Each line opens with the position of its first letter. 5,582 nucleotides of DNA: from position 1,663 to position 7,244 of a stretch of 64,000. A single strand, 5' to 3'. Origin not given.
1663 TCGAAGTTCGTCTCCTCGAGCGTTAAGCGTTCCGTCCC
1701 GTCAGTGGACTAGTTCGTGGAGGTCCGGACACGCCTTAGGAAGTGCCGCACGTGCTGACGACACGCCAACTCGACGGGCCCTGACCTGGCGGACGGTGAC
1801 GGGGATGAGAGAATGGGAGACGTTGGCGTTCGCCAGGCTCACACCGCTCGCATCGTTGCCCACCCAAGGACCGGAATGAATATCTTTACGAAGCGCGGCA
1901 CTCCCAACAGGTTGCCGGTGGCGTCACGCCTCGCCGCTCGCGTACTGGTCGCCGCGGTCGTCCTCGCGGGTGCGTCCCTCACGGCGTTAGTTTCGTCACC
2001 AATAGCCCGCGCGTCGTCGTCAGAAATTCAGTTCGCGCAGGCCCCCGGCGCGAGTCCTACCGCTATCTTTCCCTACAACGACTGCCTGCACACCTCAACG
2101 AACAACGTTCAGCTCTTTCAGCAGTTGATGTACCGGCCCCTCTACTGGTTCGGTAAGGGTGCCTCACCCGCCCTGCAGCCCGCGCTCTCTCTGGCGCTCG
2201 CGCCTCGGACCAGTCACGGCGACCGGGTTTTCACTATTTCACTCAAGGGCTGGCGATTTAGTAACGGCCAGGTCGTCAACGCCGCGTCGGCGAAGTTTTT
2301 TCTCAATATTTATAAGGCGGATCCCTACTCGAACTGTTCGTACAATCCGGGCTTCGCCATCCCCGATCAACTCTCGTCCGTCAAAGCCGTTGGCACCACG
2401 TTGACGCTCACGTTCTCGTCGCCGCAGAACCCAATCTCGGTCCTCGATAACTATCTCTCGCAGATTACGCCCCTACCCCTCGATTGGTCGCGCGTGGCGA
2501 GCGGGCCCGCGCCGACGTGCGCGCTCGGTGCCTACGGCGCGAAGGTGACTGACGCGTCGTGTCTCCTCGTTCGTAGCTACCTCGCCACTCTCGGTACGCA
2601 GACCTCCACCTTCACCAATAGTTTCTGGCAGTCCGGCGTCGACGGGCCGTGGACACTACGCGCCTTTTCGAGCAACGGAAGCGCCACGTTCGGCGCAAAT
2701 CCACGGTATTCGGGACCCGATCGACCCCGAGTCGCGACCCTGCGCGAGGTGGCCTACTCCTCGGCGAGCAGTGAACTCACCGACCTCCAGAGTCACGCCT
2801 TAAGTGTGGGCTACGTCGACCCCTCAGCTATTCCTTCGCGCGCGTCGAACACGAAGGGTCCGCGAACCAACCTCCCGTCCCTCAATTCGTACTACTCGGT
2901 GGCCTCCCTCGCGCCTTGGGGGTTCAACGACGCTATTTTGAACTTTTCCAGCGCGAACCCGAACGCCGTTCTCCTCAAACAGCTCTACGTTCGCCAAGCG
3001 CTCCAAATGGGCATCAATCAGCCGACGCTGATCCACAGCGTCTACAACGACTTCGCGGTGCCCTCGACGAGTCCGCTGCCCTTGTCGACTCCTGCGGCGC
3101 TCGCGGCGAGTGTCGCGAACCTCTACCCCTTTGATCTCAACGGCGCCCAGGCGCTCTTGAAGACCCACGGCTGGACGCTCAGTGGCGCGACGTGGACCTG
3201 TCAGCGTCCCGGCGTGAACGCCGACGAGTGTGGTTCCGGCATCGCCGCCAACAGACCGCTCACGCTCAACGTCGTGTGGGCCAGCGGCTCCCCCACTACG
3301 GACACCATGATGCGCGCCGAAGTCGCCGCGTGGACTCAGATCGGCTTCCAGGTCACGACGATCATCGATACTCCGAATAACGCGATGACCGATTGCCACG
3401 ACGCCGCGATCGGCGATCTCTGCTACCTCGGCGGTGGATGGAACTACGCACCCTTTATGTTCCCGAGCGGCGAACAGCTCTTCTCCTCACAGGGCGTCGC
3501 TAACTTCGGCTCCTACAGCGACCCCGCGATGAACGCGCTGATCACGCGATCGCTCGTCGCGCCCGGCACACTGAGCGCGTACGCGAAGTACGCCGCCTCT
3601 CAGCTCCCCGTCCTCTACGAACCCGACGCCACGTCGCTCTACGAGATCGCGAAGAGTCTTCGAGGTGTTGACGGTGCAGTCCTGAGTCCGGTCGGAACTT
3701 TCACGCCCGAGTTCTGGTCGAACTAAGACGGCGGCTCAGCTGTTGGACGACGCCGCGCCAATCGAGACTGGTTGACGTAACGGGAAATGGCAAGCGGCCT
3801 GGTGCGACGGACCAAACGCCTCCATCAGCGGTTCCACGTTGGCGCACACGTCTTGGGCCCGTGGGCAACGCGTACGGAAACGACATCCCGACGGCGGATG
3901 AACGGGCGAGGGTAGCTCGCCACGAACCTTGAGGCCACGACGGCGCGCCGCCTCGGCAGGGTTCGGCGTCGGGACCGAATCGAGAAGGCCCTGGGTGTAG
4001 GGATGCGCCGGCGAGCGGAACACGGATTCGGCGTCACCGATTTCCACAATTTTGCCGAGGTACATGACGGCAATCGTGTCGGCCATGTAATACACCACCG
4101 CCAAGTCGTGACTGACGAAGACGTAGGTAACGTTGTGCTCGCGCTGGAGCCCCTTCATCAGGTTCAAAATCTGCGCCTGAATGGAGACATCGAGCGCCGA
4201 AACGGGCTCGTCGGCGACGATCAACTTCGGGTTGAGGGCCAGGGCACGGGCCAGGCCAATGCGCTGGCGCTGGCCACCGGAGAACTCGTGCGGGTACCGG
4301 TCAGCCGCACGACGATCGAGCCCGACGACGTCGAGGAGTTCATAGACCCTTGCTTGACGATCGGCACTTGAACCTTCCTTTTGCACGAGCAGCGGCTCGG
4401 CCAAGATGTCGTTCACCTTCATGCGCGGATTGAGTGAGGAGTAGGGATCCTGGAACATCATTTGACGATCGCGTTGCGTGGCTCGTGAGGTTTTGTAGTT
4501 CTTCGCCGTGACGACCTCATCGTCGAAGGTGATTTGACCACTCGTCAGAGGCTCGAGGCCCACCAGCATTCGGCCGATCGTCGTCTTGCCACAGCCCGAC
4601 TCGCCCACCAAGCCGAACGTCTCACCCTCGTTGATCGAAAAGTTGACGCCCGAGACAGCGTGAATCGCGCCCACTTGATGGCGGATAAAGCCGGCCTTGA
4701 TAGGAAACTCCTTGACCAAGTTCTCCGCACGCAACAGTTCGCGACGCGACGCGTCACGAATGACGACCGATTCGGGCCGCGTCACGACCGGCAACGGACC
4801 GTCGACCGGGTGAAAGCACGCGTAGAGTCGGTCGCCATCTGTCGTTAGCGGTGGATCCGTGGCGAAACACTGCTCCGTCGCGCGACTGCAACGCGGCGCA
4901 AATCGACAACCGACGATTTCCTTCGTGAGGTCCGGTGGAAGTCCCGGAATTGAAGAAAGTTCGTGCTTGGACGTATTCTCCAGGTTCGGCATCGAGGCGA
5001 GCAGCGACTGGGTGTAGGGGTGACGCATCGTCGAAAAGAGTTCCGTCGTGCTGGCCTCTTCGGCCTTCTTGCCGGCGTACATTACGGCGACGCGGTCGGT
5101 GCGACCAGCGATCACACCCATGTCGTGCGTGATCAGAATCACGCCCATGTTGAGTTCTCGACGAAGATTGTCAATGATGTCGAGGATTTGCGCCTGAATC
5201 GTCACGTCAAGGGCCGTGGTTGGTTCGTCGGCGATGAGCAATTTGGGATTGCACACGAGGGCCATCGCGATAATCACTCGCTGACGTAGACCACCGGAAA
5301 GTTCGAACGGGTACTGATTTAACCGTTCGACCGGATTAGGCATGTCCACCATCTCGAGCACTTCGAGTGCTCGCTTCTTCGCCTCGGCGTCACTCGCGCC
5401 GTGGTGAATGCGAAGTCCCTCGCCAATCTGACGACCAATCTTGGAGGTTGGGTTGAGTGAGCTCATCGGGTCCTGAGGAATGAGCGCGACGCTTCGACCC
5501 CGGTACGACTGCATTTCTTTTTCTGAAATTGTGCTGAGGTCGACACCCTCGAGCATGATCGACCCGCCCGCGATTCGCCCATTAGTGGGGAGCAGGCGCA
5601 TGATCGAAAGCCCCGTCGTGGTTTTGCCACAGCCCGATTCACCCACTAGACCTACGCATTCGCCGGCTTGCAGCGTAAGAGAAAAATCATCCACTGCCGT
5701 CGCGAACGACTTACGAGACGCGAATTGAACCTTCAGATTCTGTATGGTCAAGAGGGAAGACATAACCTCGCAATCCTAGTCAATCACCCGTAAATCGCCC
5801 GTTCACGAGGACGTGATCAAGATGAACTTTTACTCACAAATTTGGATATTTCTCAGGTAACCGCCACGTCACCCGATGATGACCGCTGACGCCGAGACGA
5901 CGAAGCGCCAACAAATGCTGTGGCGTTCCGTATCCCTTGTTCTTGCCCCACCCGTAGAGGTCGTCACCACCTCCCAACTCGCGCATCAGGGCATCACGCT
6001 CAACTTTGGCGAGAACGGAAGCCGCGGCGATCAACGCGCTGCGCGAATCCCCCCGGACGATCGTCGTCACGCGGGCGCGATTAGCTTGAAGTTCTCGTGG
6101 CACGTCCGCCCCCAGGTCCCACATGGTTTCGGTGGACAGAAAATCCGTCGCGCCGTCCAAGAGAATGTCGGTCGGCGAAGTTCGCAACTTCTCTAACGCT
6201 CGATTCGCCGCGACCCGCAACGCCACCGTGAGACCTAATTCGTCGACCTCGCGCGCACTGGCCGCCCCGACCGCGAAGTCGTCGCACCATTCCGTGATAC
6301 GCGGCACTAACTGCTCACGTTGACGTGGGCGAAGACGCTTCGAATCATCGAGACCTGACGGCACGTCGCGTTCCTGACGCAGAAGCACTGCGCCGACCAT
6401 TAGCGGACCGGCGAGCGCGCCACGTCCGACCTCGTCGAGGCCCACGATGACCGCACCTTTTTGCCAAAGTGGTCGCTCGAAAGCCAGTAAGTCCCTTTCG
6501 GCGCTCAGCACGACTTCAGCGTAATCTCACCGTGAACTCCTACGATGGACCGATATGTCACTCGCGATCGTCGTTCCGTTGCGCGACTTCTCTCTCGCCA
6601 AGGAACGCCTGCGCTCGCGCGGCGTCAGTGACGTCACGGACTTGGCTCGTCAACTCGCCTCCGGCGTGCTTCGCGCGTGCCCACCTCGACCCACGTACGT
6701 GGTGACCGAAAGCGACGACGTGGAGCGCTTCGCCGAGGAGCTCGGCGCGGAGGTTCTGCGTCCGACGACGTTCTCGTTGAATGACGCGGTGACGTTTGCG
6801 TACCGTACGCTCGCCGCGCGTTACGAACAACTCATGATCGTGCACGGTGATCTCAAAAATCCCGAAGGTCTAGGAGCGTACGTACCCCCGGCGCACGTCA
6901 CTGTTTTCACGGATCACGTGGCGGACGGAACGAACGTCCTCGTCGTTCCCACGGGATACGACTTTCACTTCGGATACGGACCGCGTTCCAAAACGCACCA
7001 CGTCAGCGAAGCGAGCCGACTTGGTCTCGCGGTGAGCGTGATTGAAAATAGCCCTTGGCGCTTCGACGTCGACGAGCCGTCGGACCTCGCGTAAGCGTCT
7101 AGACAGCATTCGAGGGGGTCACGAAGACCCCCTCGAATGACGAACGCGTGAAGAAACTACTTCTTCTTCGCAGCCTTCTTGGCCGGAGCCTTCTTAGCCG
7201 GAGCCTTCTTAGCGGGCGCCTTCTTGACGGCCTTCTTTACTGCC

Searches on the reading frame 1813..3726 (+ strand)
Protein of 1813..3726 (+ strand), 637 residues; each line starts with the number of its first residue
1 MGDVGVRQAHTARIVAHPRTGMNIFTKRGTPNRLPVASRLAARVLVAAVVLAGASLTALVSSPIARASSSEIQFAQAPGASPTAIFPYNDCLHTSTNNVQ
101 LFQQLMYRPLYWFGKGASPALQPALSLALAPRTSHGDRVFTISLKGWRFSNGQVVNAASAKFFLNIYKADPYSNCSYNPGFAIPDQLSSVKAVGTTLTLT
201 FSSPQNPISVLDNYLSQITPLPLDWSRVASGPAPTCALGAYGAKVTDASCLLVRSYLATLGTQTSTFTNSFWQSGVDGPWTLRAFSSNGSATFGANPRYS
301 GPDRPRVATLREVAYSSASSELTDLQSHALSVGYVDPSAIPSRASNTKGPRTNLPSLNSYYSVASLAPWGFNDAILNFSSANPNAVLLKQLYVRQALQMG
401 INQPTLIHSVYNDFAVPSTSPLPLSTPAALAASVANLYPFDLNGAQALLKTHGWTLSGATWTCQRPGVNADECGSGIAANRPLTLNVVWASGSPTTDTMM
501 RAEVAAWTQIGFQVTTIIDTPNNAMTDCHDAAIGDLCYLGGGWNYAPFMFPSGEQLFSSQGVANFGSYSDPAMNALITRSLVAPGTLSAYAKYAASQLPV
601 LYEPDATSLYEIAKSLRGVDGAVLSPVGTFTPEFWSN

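Call 3: search_protein_families(library=pfam, proteins=[window:1813-3726:+], max_evalue=0.01)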
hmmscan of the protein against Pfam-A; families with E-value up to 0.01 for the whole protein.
window:1813-3726:+ (637 aa): 1 family
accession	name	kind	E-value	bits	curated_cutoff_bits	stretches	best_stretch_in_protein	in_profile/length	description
PF00496.27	SBP_bac_5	-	5.6e-29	101.8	32.4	1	126-541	5-346/368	Bacterial extracellular solute-binding proteins, family 5 Middle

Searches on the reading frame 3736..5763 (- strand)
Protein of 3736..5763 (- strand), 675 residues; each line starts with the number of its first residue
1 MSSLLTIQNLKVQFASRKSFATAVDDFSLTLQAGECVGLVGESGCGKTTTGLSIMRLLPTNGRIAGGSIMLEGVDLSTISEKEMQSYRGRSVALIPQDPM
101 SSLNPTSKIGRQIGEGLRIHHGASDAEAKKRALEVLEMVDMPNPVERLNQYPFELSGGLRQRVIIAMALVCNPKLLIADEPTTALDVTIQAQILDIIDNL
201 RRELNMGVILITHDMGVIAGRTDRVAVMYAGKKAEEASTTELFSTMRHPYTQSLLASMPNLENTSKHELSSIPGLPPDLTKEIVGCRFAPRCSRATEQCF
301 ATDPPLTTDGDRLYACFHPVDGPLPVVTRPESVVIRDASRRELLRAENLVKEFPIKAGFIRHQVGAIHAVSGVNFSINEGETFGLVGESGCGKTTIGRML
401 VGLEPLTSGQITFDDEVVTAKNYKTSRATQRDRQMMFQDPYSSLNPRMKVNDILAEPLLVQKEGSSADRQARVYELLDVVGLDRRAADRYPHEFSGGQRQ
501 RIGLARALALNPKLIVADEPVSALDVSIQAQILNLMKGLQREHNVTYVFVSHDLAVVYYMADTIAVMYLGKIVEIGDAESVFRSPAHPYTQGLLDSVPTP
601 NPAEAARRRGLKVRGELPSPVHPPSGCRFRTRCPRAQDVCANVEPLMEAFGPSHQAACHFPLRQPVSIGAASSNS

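Call 3: search_protein_families(library=pfam, proteins=[window:3736-5763:-], max_evalue=0.01)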
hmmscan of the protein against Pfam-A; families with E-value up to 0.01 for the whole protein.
window:3736-5763:- (675 aa): 9 families
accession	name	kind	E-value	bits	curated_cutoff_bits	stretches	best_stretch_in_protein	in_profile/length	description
PF00005.33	ABC_tran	-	1.9e-62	210.4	25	2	371-521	2-136/137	ABC transporter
PF08352.17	oligo_HPY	-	8.7e-40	135.4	27.1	2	573-640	1-65/65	Oligopeptide/dipeptide transporter, C-terminal region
PF13304.12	AAA_21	-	9.4e-12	46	27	2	149-218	232-303/304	AAA domain, putative AbiEii toxin, Type IV TA system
PF00485.24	PRK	-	8.1e-07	29.5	22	1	384-470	3-90/196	Phosphoribulokinase / Uridine kinase family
PF13401.12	AAA_22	-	3.2e-06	27.9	27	0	385-422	10-43/130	AAA domain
PF00004.35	AAA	-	0.00029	21.7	21.2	0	39-59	3-23/131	ATPase family associated with various cellular activities (AAA)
PF20720.3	nSTAND3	-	0.0003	21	27.2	0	385-401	22-38/155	Novel STAND NTPase 3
PF05621.17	TniB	-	0.00038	20.4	22.4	0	167-223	114-172/189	Bacterial TniB protein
PF13191.12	AAA_16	-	0.008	17.1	32.6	0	33-62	23-52/167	AAA ATPase domain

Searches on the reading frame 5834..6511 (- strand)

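Call 3: search_protein_families(library=pfam, proteins=[window:5834-6511:-], max_evalue=0.01)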
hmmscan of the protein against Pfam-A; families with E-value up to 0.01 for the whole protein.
window:5834-6511:- (225 aa): 1 family
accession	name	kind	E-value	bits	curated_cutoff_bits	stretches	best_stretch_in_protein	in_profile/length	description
PF01351.25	RNase_HII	-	1.6e-33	116.7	25.8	1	23-216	1-196/199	Ribonuclease HII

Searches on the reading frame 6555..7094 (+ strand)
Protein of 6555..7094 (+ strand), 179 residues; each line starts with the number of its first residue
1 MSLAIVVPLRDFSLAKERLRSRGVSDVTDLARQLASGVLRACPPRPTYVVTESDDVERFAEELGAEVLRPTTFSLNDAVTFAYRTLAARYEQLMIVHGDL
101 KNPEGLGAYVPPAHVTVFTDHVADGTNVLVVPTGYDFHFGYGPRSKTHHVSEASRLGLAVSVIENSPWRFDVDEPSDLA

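Call 3: search_protein_families(library=pfam, proteins=[window:6555-7094:+], max_evalue=0.01)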
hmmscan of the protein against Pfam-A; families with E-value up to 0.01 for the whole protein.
window:6555-7094:+ (179 aa): 1 family
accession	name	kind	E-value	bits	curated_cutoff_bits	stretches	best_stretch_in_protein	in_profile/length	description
PF01983.22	CofC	-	7.8e-09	35.5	22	1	4-178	2-179/217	Guanylyl transferase CofC like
